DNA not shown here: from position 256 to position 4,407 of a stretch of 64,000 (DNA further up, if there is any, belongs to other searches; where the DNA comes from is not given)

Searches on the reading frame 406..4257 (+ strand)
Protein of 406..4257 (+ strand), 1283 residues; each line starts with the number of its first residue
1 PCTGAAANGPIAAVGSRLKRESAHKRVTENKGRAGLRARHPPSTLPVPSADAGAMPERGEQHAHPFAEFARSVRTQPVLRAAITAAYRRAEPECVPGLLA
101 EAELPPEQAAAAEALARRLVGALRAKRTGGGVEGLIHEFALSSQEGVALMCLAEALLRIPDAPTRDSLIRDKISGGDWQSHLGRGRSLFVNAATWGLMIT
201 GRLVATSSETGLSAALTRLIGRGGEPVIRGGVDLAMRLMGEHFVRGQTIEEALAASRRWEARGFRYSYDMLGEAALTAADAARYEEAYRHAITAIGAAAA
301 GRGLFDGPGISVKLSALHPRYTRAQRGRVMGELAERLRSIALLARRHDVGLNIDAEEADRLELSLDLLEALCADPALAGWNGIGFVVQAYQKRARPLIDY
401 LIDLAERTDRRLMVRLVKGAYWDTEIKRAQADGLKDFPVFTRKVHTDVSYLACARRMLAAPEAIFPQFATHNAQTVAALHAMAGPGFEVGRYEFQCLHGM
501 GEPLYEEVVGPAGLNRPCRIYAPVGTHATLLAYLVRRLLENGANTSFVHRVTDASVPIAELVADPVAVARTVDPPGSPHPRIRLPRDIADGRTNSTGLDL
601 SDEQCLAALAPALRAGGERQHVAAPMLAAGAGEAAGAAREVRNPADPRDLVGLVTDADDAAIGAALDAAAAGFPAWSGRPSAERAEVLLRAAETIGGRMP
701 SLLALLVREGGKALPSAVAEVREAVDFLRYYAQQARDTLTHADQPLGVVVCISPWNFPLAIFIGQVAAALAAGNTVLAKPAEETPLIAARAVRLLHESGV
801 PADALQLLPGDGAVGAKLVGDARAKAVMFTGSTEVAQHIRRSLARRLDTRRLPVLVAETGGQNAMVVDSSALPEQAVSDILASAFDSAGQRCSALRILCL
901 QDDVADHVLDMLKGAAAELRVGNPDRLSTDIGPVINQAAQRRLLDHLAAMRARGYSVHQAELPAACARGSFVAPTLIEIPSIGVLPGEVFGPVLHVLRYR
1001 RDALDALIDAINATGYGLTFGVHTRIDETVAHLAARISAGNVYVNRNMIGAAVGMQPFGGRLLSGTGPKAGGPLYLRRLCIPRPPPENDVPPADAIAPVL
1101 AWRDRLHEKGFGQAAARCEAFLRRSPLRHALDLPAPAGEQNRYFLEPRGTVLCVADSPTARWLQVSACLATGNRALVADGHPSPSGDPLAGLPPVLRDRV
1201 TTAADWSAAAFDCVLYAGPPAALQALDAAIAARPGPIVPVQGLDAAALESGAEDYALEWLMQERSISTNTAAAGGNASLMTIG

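Call 73: search_protein_families(library=pfam, proteins=[window:406-4257:+], max_evalue=0.0001)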
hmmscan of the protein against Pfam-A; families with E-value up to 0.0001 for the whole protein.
window:406-4257:+ (1283 aa): 4 families
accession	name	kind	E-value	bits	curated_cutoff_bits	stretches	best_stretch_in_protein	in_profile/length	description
PF00171.27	Aldedh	-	1.5e-106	357.2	23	1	639-1076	9-452/461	Aldehyde dehydrogenase family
PF01619.24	Pro_dh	-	6.4e-104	347.8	27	1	253-550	2-278/278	Proline dehydrogenase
PF14850.11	Pro_dh-DNA_bdg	-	6.5e-44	149.4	27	1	132-243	2-112/112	DNA-binding domain of Proline dehydrogenase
PF18327.6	PRODH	-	6.6e-17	62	26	1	78-124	2-48/48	Proline utilization A proline dehydrogenase N-terminal domain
